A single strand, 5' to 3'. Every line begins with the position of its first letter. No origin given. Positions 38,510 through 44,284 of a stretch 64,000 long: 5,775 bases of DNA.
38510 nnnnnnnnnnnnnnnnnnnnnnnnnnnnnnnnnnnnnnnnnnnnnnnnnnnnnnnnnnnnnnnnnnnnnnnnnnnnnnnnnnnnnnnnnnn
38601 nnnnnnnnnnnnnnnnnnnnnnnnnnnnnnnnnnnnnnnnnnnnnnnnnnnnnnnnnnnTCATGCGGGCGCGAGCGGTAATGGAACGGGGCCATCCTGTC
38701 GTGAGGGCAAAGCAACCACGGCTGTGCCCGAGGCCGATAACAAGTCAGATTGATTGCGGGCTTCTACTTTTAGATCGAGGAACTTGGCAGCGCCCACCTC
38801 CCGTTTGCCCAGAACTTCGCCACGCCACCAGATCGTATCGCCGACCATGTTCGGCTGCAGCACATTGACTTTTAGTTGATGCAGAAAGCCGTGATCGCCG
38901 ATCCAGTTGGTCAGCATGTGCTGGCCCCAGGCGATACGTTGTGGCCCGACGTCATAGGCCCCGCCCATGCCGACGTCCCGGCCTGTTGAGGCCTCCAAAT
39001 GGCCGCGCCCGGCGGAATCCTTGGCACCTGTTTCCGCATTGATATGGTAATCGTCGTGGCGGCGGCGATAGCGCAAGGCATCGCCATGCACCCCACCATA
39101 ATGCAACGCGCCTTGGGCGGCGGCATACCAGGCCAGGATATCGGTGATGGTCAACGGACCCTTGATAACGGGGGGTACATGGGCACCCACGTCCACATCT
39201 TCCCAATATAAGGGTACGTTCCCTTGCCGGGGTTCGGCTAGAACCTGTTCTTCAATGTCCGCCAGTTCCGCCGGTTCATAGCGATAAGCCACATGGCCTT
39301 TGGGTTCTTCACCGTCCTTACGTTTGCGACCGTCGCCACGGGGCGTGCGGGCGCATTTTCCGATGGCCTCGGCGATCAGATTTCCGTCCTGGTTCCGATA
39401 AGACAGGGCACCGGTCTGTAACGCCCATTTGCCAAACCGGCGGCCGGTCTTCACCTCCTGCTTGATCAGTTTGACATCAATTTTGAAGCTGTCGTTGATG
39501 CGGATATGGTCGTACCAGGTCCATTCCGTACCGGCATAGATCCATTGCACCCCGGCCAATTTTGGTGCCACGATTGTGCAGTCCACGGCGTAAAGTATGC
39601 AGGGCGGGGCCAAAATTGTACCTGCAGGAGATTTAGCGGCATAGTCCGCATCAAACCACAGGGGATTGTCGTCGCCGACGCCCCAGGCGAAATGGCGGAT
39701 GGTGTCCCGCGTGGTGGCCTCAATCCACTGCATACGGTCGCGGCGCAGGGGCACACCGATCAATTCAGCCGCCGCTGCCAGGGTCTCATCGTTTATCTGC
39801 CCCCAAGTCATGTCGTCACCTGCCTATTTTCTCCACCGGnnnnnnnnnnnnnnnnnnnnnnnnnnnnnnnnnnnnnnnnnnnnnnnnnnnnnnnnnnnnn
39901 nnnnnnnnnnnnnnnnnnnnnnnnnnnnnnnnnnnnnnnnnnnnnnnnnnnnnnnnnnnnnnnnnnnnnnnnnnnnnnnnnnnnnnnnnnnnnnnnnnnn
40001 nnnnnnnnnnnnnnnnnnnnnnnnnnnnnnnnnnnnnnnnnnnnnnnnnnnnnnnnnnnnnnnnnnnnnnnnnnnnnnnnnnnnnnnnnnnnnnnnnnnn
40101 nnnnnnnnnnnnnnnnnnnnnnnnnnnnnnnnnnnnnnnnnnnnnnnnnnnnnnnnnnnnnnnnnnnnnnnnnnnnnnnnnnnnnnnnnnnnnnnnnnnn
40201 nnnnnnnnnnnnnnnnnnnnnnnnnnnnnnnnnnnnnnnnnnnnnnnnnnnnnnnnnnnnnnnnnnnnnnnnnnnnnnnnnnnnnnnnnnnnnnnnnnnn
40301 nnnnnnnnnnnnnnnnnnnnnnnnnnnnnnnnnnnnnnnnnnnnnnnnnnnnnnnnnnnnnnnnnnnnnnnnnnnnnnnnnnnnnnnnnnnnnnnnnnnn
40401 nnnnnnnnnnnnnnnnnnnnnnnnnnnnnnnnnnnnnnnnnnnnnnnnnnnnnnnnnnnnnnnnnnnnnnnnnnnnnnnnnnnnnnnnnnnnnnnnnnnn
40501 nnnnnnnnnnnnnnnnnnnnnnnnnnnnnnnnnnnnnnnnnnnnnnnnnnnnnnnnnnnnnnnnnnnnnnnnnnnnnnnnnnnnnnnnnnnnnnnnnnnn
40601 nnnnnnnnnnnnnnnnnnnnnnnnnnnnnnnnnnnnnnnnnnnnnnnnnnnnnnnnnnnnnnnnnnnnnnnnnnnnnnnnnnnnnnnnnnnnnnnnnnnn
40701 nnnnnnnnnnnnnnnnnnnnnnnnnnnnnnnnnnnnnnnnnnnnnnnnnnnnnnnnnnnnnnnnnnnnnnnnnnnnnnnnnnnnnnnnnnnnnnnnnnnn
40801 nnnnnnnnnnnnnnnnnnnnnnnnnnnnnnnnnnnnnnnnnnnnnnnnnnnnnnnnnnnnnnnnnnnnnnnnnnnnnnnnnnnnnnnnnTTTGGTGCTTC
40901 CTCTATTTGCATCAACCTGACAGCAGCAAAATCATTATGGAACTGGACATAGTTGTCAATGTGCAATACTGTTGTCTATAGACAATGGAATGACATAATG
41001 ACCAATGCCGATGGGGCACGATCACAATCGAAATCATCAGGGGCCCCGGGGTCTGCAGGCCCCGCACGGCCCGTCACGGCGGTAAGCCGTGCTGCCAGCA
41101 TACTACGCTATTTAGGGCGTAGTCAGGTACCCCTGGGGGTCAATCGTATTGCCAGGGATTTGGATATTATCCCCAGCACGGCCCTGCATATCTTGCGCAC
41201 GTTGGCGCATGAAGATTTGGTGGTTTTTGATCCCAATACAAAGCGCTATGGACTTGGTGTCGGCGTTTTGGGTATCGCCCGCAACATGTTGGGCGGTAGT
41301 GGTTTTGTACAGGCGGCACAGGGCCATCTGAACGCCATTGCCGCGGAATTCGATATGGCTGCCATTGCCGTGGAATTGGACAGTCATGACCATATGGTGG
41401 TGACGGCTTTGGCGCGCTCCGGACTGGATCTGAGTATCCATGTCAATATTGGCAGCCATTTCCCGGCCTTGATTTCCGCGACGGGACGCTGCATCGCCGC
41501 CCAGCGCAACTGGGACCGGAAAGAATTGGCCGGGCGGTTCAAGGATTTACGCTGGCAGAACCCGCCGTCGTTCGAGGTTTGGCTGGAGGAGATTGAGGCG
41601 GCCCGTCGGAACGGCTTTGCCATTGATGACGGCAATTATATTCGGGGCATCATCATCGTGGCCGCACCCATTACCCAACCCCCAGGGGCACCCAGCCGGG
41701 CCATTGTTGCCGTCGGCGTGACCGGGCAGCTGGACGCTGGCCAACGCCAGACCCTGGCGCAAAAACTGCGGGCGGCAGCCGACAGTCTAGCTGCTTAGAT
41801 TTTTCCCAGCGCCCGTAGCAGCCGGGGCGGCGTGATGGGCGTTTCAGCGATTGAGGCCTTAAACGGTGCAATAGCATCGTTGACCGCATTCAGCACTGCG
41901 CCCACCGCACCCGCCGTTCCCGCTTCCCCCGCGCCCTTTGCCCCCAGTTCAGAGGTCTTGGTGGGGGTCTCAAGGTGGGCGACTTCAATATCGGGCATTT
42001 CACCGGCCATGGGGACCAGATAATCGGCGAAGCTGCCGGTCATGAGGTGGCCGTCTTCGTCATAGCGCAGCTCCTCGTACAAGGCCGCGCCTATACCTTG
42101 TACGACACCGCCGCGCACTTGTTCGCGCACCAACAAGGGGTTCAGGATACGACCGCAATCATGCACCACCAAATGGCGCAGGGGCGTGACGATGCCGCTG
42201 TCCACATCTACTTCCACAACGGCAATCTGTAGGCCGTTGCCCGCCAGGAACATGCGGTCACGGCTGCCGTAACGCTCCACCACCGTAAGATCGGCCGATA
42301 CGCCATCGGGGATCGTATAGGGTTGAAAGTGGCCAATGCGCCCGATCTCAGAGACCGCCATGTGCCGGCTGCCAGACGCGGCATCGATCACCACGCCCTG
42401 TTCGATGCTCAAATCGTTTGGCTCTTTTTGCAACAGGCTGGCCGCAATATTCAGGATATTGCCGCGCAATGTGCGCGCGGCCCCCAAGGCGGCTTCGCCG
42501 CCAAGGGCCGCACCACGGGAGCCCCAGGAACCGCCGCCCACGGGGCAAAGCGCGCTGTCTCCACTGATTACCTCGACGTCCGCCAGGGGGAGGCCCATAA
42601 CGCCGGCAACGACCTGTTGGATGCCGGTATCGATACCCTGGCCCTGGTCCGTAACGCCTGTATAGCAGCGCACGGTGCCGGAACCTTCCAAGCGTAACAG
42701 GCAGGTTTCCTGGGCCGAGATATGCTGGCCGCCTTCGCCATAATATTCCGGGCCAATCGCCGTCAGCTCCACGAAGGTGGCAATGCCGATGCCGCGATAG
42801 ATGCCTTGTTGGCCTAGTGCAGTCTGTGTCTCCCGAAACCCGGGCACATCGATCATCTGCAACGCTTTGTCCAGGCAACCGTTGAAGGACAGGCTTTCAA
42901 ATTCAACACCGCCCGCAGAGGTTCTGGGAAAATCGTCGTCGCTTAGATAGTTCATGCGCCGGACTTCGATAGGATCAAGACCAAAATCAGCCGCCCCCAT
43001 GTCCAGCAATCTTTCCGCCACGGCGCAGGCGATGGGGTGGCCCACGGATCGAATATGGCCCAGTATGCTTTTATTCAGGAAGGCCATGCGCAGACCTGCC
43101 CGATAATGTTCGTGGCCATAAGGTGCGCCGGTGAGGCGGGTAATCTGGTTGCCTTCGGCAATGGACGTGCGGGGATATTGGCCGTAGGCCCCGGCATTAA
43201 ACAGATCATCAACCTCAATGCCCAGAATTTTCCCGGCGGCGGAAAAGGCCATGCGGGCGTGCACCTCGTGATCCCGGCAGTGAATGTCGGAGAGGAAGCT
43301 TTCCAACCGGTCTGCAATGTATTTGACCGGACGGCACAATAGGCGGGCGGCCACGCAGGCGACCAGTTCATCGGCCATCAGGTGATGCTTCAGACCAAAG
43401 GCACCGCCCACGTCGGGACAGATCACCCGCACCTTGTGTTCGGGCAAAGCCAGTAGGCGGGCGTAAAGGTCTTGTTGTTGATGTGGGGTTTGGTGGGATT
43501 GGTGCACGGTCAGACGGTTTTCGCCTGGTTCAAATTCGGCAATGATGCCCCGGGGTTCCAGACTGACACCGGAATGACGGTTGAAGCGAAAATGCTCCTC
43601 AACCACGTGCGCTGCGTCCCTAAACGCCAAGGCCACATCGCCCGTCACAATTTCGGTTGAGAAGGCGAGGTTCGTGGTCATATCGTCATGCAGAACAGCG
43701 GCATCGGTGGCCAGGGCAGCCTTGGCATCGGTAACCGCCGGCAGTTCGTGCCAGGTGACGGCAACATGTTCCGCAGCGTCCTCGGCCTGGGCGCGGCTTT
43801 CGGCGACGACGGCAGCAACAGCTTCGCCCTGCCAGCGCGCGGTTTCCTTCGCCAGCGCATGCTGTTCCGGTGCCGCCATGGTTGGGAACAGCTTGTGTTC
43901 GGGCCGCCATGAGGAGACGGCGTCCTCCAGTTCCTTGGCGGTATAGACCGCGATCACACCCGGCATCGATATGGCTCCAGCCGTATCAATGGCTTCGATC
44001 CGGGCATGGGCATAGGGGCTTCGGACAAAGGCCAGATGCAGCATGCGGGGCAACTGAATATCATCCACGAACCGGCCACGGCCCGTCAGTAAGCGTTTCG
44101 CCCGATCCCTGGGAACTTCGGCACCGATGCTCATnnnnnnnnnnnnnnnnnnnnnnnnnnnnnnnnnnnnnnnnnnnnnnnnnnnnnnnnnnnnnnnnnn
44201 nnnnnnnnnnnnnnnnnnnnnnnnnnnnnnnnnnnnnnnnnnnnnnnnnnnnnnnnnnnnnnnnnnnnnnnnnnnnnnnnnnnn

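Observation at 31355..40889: Six-gene minus-strand operon: LLM monooxygenase, MaoC double hotdog, family-III CoA-transferase, AMP-ligase, HyuA and HyuB; a candidate novel ATP-dependent lactam or ketone processing, CoA-linked catabolic pathway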

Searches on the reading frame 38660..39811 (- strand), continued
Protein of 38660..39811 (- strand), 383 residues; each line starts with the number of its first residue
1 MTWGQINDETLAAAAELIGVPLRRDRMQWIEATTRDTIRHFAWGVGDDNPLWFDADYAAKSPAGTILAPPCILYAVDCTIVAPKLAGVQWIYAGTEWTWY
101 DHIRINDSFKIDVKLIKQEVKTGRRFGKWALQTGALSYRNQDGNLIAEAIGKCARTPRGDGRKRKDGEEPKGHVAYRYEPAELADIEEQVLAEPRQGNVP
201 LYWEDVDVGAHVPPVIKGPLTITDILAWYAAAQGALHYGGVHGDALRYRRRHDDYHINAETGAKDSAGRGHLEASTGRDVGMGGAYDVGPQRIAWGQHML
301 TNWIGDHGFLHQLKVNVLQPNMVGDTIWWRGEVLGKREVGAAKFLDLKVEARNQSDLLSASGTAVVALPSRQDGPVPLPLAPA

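Call 87: search_protein_families(library=pfam, proteins=[P0430, P0463, P0454, P0476, P0500, P0466, P0467, P0479], max_evalue=0.00001)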
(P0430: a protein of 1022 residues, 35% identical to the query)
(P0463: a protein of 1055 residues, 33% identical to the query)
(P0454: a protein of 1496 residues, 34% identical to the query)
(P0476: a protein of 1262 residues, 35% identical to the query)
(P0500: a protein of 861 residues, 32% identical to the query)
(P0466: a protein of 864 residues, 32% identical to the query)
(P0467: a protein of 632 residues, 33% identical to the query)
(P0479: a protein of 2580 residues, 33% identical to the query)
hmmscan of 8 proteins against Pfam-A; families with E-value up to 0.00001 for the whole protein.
P0430 (1022 aa): 4 families
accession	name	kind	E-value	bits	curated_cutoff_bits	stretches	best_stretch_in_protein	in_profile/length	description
PF00501.34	AMP-binding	-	9.8e-84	281.8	29.9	1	411-777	1-384/384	AMP-binding enzyme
PF00550.31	PP-binding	-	1.2e-18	67.6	20.8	1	944-1003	6-65/67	Phosphopantetheine attachment site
PF13452.11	FAS1_DH_region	-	1.2e-16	61.4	22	1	31-149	12-130/132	FAS1-like, dehydratase domain region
PF13193.12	AMP-binding_C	-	1.8e-10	42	24.5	1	836-911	1-76/76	AMP-binding enzyme C-terminal domain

P0463 (1055 aa): 4 families
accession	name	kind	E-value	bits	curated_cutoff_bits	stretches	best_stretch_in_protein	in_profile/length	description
PF00501.34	AMP-binding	-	2e-70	238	29.9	1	431-793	1-382/384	AMP-binding enzyme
PF00550.31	PP-binding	-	5.9e-15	55.7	20.8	1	962-1022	2-64/67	Phosphopantetheine attachment site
PF13452.11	FAS1_DH_region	-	3e-11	44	22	1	58-179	8-129/132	FAS1-like, dehydratase domain region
PF13193.12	AMP-binding_C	-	2.7e-10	41.4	24.5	1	854-931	1-76/76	AMP-binding enzyme C-terminal domain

P0454 (1496 aa): 5 families
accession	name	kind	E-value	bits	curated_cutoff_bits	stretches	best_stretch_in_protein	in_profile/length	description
PF00668.25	Condensation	-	2e-98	330.5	30.6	1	1053-1484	5-442/456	Condensation domain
PF00501.34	AMP-binding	-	4.4e-77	259.9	29.9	1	431-790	1-383/384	AMP-binding enzyme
PF13193.12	AMP-binding_C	-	4.5e-16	60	24.5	1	850-927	1-76/76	AMP-binding enzyme C-terminal domain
PF00550.31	PP-binding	-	5.2e-16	59.1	20.8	1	957-1019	2-66/67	Phosphopantetheine attachment site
PF13452.11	FAS1_DH_region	-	1.1e-10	42.2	22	1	59-179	9-129/132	FAS1-like, dehydratase domain region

P0476 (1262 aa): 5 families
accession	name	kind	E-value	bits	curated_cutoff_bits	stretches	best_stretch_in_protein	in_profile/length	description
PF00501.34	AMP-binding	-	5.5e-68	229.9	29.9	1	404-758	3-384/384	AMP-binding enzyme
PF00975.26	Thioesterase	-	1.4e-33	117.4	26.4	1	1001-1253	1-225/226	Thioesterase domain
PF00550.31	PP-binding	-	3.9e-16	59.5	20.8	1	915-976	1-64/67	Phosphopantetheine attachment site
PF13452.11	FAS1_DH_region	-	2.1e-09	38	22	1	26-150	6-130/132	FAS1-like, dehydratase domain region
PF12697.13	Abhydrolase_6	-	9.5e-07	30.1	26.3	1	1004-1160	2-149/217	Alpha/beta hydrolase family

P0500 (861 aa): 3 families
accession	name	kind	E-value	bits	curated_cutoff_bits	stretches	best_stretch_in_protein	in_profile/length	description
PF03972.19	MmgE_PrpD_N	-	5.8e-59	199.7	32.1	1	10-248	3-239/244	MmgE/PrpD N-terminal domain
PF19305.4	MmgE_PrpD_C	-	1.8e-37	129.3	32.1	1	272-429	1-153/173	MmgE/PrpD C-terminal domain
PF13452.11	FAS1_DH_region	-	3.1e-14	53.7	22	1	509-634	6-129/132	FAS1-like, dehydratase domain region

P0466 (864 aa): 3 families
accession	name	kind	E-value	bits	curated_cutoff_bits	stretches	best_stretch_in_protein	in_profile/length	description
PF00501.34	AMP-binding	-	3.2e-73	247.2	29.9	1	397-755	1-384/384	AMP-binding enzyme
PF13452.11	FAS1_DH_region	-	6.5e-15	55.9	22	1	27-153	5-131/132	FAS1-like, dehydratase domain region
PF01575.25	MaoC_dehydratas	-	2.5e-07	30.8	27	0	34-127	16-108/123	MaoC like domain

P0467 (632 aa): 2 families
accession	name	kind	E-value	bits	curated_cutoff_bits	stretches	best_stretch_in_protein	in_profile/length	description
PF00501.34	AMP-binding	-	9.2e-35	120.6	29.9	1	417-628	1-239/384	AMP-binding enzyme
PF13452.11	FAS1_DH_region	-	3.6e-08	34.1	22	1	44-165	8-129/132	FAS1-like, dehydratase domain region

P0479 (2580 aa): 7 families
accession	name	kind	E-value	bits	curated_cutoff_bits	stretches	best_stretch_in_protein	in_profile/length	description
PF00501.34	AMP-binding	-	1.4e-172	574.3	29.9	2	1721-2073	1-384/384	AMP-binding enzyme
PF00668.25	Condensation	-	2.7e-35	122.4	30.6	1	1254-1592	5-348/456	Condensation domain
PF13193.12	AMP-binding_C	-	6.7e-29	101.1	24.5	2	1055-1130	1-76/76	AMP-binding enzyme C-terminal domain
PF00550.31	PP-binding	-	1.5e-27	96.1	20.8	2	1160-1220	2-64/67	Phosphopantetheine attachment site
PF00881.29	Nitroreductase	-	3.6e-20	73.2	23.5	1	2371-2543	3-162/167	Nitroreductase family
PF13452.11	FAS1_DH_region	-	2.5e-13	50.8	22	1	28-150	7-129/132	FAS1-like, dehydratase domain region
PF01575.25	MaoC_dehydratas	-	2.9e-07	30.6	27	0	34-128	17-110/123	MaoC like domain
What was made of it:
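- One MaoC-family member is fused to a PrpD/MmgE domain (call 87).
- Tried and rejected: They are MaoC fused to AMP-binding/carrier domains, and in one case to PrpD (call 87).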

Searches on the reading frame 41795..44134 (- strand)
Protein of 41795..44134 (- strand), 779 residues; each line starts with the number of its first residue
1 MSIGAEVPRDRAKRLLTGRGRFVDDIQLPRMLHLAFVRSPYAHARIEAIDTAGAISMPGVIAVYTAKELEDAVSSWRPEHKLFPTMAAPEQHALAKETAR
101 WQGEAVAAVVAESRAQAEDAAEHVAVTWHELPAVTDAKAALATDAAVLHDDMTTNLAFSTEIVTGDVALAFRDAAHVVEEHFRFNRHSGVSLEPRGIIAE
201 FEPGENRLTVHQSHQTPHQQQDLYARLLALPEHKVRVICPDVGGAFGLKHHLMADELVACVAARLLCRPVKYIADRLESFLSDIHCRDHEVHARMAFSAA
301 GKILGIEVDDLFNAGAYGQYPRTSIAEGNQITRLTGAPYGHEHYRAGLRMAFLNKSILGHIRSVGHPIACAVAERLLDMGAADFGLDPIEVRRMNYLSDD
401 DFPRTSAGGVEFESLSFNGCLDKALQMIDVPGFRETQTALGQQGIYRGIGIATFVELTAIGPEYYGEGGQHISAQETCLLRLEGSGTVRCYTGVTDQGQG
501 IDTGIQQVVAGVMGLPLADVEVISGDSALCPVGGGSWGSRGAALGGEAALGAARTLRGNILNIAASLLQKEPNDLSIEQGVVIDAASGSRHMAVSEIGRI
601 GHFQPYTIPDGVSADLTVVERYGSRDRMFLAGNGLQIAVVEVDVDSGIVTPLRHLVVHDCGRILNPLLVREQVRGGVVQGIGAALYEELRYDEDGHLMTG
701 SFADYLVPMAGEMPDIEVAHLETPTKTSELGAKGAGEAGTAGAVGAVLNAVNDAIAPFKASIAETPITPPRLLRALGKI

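Call 3: search_protein_families(library=pfam, proteins=[window:41795-44134:-])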
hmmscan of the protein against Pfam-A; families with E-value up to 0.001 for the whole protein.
window:41795-44134:- (779 aa): 3 families
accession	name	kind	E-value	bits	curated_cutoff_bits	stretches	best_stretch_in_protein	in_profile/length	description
PF20256.3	MoCoBD_2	-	3.4e-72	243.8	27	1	423-714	1-283/283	Molybdopterin cofactor-binding domain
PF02738.23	MoCoBD_1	-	2.7e-65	220.3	27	1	148-396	1-244/244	Molybdopterin cofactor-binding domain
PF01315.27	Ald_Xan_dh_C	-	1.1e-29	103.3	31.3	1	17-132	1-110/110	Aldehyde oxidase and xanthine dehydrogenase, a/b hammerhead domain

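Call 5: search_protein_families(library=ncbifam, proteins=[window:41795-44134:-])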
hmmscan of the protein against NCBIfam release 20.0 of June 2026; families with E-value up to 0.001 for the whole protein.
window:41795-44134:- (779 aa): 13 families
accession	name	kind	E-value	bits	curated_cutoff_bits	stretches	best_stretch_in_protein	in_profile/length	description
NF040766.1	CODH_aero_grp5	exception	2.4e-159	532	950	1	3-772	5-781/785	aerobic carbon-monoxide dehydrogenase large subunit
NF041018.1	glyceraldDH_alpha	equivalog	3e-159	531.8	790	1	3-771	3-739/741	glyceraldehyde dehydrogenase subunit alpha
TIGR02416.1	CO_dehy_Mo_lg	equivalog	9.8e-137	457.2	991.15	1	13-774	3-769/770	aerobic carbon-monoxide dehydrogenase large subunit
TIGR03194.1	4hydrxCoA_A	equivalog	1.3e-119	400.8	994.55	1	16-776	10-746/746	4-hydroxybenzoyl-CoA reductase subunit alpha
NF043082.1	XdhA_XDHase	equivalog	5.5e-117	391.8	780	1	3-776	1-752/758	xanthine dehydrogenase subunit XdhA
NF007426.0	PRK09970.1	equivalog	1.5e-115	387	916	1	2-775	5-754/761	xanthine dehydrogenase molybdenum-binding subunit XdhA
TIGR03196.1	pucD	equivalog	6.8e-81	272.7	783.65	1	2-769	2-751/763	xanthine dehydrogenase subunit D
NF045668.1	pterin_aldehy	equivalog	1.1e-77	261.9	1100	2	4-556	176-714/905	molybdopterin-dependent aldehyde oxidoreductase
TIGR02965.1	xanthine_xdhB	equivalog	9.8e-72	242.2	849.5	1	4-776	2-754/758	xanthine dehydrogenase molybdopterin binding subunit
NF041671.1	peri_hyde_PaoC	equivalog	1.1e-71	242.3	1180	1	35-777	52-732/735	aldehyde oxidoreductase molybdenum-binding subunit PaoC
TIGR03311.1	Se_dep_XDH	equivalog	2.6e-65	221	830.45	2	3-598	162-714/848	selenium-dependent xanthine dehydrogenase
TIGR03313.1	Se_sel_red_Mo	hypoth_equivalog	1.1e-63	215.2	1101.9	2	154-778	351-951/951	molybdopterin-dependent oxidoreductase Mo/Fe-S-binding subunit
TIGR02969.1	mam_aldehyde_ox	subfamily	2e-46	158.1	1912.3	1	16-756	589-1280/1330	aldehyde oxidase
